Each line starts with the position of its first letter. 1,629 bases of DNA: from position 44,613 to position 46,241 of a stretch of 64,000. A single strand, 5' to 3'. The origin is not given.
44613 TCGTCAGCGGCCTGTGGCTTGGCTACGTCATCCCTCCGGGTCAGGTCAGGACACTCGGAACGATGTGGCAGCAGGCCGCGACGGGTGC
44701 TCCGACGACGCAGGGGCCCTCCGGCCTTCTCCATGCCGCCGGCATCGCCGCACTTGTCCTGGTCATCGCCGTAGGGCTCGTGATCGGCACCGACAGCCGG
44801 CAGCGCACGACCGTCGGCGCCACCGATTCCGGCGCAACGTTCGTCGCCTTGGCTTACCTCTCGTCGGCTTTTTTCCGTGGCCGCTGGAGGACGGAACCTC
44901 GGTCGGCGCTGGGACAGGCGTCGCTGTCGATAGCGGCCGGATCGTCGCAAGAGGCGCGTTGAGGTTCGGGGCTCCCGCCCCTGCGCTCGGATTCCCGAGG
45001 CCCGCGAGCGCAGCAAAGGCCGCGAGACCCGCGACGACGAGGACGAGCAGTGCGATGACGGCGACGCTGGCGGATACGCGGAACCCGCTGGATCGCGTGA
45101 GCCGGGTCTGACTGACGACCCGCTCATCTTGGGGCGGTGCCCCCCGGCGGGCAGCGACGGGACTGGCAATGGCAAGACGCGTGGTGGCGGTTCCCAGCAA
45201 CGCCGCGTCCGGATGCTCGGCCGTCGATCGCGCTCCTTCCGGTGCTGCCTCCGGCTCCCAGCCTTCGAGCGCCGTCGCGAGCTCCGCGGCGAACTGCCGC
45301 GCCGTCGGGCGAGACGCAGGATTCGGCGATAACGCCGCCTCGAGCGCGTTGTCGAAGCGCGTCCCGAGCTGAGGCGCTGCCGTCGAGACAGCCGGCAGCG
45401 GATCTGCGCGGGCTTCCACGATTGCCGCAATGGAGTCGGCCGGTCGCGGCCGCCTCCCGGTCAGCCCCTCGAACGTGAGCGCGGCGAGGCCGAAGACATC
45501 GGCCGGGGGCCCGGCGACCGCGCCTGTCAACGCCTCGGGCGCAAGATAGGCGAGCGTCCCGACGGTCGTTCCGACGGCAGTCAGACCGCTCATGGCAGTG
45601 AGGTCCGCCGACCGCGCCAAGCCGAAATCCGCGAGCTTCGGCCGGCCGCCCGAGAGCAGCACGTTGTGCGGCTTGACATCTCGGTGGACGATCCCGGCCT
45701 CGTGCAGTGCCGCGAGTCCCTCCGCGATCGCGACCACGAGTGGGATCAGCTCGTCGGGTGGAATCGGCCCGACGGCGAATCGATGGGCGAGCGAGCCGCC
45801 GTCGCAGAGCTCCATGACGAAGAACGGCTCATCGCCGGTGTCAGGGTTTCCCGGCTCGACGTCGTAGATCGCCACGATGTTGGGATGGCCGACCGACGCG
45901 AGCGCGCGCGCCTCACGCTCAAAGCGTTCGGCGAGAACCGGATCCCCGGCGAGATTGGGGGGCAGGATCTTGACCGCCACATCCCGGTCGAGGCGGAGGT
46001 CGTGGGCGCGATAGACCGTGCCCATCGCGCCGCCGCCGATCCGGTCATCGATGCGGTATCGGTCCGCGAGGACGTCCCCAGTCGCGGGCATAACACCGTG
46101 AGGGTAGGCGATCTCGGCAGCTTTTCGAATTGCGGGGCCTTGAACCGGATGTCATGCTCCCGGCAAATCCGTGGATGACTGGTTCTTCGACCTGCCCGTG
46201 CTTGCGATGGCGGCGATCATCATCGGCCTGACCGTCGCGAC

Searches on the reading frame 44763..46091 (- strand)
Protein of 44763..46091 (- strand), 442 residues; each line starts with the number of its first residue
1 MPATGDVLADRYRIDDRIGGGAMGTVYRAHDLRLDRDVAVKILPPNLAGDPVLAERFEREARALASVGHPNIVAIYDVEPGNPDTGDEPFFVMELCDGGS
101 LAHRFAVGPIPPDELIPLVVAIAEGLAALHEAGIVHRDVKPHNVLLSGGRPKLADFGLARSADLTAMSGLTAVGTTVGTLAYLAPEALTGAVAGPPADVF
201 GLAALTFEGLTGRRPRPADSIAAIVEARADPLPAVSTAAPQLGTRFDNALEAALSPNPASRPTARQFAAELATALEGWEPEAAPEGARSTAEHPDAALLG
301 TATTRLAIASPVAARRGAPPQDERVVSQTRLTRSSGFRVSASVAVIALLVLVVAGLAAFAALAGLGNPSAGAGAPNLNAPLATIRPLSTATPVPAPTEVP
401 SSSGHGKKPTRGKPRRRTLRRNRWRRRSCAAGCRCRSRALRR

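Call 33: search_protein_families(library=pfam, proteins=[window:44763-46091:-], max_evalue=0.0001)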
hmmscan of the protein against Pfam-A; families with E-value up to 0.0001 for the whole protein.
window:44763-46091:- (442 aa): 3 families
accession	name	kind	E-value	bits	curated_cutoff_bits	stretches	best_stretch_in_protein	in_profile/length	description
PF00069.31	Pkinase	-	1.1e-42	146.7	31.7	1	12-267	1-257/263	Protein kinase domain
PF07714.23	PK_Tyr_Ser-Thr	-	2.9e-27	96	23.1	1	14-270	3-257/258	Protein tyrosine and serine/threonine kinase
PF01636.29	APH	-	2.1e-08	34.7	23.2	0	17-132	4-110/239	Phosphotransferase enzyme family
